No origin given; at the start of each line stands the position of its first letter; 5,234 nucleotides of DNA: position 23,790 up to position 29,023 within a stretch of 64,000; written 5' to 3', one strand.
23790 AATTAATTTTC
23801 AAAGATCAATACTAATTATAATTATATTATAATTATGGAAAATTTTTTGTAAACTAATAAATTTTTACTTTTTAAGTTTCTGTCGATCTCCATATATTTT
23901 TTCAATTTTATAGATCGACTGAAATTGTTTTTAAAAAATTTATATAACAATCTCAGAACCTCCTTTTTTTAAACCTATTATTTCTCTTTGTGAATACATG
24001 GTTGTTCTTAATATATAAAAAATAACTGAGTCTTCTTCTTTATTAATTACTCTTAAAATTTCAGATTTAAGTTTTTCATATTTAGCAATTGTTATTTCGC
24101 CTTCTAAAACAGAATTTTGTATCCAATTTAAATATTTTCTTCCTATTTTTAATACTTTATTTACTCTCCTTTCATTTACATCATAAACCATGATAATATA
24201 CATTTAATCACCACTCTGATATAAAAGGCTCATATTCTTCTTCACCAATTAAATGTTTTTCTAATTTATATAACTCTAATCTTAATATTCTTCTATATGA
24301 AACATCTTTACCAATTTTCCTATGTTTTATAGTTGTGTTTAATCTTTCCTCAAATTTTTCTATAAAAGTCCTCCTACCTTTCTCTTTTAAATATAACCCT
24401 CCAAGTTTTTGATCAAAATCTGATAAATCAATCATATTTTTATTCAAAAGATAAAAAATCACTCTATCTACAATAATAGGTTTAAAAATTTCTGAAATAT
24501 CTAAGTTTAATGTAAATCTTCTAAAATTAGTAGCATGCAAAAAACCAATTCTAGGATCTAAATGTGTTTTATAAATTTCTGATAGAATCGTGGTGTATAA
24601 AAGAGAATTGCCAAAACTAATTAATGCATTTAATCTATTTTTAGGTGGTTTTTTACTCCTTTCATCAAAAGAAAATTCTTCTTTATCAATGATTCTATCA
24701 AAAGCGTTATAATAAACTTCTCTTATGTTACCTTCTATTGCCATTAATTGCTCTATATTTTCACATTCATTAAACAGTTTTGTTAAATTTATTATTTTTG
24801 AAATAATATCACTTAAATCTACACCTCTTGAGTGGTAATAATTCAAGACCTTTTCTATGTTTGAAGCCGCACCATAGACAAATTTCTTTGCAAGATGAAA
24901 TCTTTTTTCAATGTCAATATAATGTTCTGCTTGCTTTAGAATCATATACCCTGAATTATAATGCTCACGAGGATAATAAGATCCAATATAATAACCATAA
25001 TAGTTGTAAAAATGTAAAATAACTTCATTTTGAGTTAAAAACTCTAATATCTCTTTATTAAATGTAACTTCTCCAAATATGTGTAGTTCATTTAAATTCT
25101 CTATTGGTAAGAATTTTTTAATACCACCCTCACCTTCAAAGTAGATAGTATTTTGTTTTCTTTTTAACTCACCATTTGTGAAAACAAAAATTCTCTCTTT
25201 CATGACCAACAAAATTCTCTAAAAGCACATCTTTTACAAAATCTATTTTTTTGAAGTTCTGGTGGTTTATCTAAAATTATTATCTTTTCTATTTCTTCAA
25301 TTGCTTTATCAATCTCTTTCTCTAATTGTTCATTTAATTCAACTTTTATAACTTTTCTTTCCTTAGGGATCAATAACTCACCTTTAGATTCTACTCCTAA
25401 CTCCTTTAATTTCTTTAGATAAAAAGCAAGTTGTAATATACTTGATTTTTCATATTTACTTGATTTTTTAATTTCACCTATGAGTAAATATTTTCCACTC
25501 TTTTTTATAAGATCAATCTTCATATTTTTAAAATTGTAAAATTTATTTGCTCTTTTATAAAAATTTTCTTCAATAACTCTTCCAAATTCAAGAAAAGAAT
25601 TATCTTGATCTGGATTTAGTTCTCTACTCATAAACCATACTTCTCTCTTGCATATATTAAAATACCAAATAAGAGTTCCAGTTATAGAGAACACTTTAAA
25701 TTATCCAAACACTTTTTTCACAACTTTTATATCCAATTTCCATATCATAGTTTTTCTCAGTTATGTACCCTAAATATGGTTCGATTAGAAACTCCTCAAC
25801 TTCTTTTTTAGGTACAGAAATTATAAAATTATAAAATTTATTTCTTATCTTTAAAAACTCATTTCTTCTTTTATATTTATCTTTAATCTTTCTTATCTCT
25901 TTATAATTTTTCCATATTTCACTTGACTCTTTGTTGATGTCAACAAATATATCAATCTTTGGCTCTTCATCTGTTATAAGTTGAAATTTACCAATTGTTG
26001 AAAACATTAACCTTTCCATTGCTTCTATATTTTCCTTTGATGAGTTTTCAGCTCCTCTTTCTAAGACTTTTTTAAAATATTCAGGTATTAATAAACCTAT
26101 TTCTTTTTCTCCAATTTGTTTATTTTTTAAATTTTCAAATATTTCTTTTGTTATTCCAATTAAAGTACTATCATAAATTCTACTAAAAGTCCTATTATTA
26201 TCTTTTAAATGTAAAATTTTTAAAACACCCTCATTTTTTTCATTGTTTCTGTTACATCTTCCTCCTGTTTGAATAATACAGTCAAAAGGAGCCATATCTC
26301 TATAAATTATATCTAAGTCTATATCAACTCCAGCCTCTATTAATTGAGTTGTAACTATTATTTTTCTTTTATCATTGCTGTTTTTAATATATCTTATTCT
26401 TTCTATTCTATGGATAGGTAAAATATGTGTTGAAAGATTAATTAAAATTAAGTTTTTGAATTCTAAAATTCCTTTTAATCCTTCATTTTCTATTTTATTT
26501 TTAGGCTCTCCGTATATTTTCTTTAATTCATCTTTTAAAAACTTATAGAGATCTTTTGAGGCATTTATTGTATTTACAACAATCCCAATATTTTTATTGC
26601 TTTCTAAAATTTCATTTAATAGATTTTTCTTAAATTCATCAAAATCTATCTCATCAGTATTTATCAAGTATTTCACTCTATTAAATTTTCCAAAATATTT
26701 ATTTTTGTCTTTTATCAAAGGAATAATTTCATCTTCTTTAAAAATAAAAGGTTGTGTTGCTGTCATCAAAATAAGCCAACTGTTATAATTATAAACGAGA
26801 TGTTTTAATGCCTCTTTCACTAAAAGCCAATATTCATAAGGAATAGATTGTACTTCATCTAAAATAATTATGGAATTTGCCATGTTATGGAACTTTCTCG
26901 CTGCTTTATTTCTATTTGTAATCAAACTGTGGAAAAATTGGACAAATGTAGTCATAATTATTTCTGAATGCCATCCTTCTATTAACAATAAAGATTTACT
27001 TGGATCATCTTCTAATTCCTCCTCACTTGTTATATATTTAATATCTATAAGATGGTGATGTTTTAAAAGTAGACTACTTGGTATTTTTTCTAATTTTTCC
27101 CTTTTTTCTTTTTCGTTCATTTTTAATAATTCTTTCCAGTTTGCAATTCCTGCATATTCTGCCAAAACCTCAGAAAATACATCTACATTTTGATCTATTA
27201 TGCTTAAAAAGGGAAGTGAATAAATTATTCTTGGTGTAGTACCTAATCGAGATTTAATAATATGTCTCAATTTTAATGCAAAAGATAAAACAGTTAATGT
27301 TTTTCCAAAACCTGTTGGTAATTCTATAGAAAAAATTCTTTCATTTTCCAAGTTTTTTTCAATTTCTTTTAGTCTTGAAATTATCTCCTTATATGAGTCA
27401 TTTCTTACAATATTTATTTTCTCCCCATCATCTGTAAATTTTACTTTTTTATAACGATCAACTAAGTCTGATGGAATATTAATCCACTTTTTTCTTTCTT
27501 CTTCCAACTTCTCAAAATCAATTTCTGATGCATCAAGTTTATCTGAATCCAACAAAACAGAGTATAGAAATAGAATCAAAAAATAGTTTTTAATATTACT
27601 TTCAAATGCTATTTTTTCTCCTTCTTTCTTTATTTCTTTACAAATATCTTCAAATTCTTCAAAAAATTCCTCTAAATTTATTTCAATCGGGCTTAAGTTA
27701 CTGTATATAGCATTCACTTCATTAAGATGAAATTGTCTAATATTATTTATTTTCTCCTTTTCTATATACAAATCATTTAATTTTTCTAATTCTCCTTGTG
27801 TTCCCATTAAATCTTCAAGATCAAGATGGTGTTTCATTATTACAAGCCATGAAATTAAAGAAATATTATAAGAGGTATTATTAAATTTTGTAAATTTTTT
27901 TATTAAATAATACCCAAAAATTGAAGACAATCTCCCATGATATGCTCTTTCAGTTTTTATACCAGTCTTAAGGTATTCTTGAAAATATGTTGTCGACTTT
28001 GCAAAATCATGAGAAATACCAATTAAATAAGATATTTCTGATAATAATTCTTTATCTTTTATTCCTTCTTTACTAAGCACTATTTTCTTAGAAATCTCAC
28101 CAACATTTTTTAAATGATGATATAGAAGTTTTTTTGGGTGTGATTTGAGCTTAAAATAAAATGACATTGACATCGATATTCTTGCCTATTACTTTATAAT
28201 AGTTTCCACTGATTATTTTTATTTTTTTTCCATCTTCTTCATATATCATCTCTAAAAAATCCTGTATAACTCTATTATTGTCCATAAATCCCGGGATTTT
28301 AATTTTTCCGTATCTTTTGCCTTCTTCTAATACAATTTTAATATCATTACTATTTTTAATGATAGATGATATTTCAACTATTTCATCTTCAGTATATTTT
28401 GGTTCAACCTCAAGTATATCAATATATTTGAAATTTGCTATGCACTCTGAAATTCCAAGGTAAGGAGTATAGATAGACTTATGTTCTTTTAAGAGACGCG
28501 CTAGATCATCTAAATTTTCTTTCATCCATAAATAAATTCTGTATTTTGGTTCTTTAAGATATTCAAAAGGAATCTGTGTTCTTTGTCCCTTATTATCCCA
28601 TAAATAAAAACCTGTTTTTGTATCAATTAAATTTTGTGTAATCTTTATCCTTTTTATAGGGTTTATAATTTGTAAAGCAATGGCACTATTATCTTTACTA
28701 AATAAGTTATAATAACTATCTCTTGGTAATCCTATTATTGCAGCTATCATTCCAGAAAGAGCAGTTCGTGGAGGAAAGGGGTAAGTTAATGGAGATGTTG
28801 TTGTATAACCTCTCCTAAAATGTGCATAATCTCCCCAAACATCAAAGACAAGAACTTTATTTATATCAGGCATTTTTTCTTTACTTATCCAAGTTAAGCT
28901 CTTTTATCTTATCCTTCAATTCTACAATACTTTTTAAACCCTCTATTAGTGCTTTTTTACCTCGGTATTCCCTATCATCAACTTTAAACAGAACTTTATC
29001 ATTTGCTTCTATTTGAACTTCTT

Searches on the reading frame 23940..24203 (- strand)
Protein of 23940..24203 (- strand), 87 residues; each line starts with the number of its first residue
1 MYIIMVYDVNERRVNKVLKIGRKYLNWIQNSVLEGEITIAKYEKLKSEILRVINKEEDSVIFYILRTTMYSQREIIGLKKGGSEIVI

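Call 23: search_protein_families(library=pfam, proteins=[window:23940-24203:-], max_evalue=0.001)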
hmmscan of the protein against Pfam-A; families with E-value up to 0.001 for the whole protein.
window:23940-24203:- (87 aa): 1 family
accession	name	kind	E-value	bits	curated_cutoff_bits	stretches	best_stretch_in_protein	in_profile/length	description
PF09827.14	CRISPR_Cas2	-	7.7e-22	77.7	23.8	1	1-72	1-73/74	CRISPR associated protein Cas2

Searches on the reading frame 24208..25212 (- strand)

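Call 23: search_protein_families(library=pfam, proteins=[window:24208-25212:-], max_evalue=0.001)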
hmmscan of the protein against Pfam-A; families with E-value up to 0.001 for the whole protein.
window:24208-25212:- (334 aa): 1 family
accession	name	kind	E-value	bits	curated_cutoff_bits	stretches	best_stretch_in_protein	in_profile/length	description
PF01867.21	Cas_Cas1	-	4.9e-96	321.6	22.3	1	9-289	2-283/283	CRISPR associated protein Cas1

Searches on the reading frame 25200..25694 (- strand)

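Call 23: search_protein_families(library=pfam, proteins=[window:25200-25694:-], max_evalue=0.001)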
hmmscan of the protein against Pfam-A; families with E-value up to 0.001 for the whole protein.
window:25200-25694:- (164 aa): 2 families
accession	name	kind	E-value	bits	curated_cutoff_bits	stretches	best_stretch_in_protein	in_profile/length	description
PF01930.23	Cas_Cas4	-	2.8e-53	180.7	22.7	1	5-164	1-160/160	Domain of unknown function DUF83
PF12705.13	PDDEXK_1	-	2.3e-05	24.9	22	1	59-162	127-246/247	PD-(D/E)XK nuclease superfamily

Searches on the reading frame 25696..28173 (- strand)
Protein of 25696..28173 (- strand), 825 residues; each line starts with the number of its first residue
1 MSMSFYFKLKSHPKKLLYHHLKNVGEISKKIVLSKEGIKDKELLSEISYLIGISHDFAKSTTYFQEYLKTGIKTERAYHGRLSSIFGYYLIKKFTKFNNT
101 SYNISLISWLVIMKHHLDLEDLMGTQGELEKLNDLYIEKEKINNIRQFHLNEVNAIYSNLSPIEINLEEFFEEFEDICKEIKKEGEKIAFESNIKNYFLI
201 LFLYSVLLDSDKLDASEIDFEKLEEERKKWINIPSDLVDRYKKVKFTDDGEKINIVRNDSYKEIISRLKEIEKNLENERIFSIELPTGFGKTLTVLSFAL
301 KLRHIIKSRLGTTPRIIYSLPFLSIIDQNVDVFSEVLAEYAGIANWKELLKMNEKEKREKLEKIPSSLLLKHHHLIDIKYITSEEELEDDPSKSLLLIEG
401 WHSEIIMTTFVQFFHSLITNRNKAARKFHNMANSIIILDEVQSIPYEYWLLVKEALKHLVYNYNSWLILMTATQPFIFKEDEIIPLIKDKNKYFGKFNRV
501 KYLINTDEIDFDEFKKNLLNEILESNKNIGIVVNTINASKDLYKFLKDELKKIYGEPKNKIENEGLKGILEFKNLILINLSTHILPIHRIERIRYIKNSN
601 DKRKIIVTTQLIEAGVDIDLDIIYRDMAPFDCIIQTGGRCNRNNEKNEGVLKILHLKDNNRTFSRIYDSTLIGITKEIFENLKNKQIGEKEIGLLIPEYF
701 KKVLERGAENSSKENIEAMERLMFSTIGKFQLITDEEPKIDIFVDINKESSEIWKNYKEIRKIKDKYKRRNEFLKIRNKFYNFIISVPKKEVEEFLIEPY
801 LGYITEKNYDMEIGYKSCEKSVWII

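Call 23: search_protein_families(library=pfam, proteins=[window:25696-28173:-], max_evalue=0.001)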
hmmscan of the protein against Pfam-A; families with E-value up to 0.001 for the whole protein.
window:25696-28173:- (825 aa): 4 families
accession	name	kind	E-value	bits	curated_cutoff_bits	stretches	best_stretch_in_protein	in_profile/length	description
PF22590.2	Cas3-like_C_2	-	8.9e-16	58.5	27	1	527-644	3-105/106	CRISPR-associated nuclease/helicase Cas3, C-terminal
PF00270.35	DEAD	-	1.6e-10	41.4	26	1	277-379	13-109/167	DEAD/DEAH box helicase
PF04851.21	ResIII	-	1.2e-08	35.5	22.5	1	265-473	12-161/164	Type III restriction enzyme, res subunit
PF01966.28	HD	-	0.00047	20.9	22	0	18-121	2-90/116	HD domain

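Call 26: search_protein_families(library=ncbifam, proteins=[window:25696-28173:-], max_evalue=0.00001)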
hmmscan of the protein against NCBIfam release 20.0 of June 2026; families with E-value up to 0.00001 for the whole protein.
window:25696-28173:- (825 aa): 4 families
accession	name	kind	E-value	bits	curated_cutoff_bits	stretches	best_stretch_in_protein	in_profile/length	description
TIGR01587.1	cas3_core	equivalog_domain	8.5e-33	113.9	102.45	1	283-678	4-354/358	CRISPR-associated helicase Cas3'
TIGR02621.3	cas3_GSU0051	exception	1e-21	77.5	400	1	519-686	261-412/854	type I-G CRISPR-associated helicase/endonuclease Cas3g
TIGR01596.1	cas3_HD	equivalog_domain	1.4e-21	77.4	43.45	1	17-215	1-177/178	CRISPR-associated endonuclease Cas3''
NF007248.0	PRK09694.1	equivalog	7.5e-09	34.1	569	0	597-646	615-665/878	CRISPR-associated helicase/endonuclease Cas3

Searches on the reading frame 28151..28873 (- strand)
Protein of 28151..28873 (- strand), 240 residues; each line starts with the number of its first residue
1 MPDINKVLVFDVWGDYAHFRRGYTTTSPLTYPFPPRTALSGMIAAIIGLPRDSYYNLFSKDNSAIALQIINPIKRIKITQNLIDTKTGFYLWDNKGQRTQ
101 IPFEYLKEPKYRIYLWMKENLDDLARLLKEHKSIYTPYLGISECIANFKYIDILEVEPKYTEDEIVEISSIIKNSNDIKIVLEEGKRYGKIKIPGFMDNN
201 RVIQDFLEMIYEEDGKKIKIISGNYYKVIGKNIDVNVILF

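Call 26: search_protein_families(library=ncbifam, proteins=[window:28151-28873:-], max_evalue=0.00001)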
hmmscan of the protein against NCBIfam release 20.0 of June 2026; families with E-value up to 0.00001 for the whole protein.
window:28151-28873:- (240 aa): 3 families
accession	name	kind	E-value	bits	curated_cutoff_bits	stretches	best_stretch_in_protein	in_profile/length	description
TIGR02592.1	cas_Cas5h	exception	1e-50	172.7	97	1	6-228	1-233/241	type I-B CRISPR-associated protein Cas5b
TIGR02593.1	CRISPR_cas5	subfamily_domain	1.8e-12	46.8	17.8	1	7-48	1-42/43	CRISPR-associated protein Cas5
TIGR01895.1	cas_Cas5t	exception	3.8e-06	26.7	96.7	1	8-174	4-158/217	type I-B CRISPR-associated protein Cas5b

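Call 27: search_protein_families(library=padloc, proteins=[window:28151-28873:-], max_evalue=0.00001)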
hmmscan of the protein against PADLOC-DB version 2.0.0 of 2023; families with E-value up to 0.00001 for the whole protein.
window:28151-28873:- (240 aa): 14 families
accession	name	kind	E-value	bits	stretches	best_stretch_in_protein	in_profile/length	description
PDLC02096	Cas5b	-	2.9e-68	227.9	1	5-232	1-218/223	-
PDLC00951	Cas5b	-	2.8e-51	172.7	1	6-228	1-233/241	"CRISPR-associated protein Cas5, subtype I-B/HMARI"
PDLC01432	Cas5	-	2.5e-45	153.3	1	6-233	2-208/211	CAS-I-B; effector_G5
PDLC01305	Cas5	-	1.3e-39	134.1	1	8-174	1-159/174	CAS-I-B; effector_G5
PDLC02097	Cas5b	-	1.9e-27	94.7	1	6-228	2-241/251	-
PDLC01306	Cas5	-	7e-18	63.4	1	8-160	1-139/174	CAS-I; effector_G5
PDLC01644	Cas5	-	2e-17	62.2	1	7-162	1-149/192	CAS-I; effector_G5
PDLC01453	Cas5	-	1.2e-15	56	1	6-229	2-199/205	CAS-I; effector_G5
PDLC00950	Cas5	-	4.8e-13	46.8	1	7-48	1-42/43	CRISPR-associated protein Cas5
PDLC01579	Cas5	-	8e-11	40.1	1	39-220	1-185/204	CAS-I-B; effector_G5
PDLC01271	Cas5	-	2.1e-09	35.7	1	11-167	4-144/170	CAS-I-B; effector_G5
PDLC00947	Cas5b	-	1e-06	26.7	1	8-174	4-158/217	"CRISPR-associated protein Cas5, subtype I-B/TNEAP"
PDLC01264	Cas5c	-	1.4e-06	26.7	0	10-160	3-142/178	CAS-I-C; effector_G5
PDLC01365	Cas5c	-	1.4e-06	26.7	0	10-160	3-142/178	CAS-I-C; effector_G5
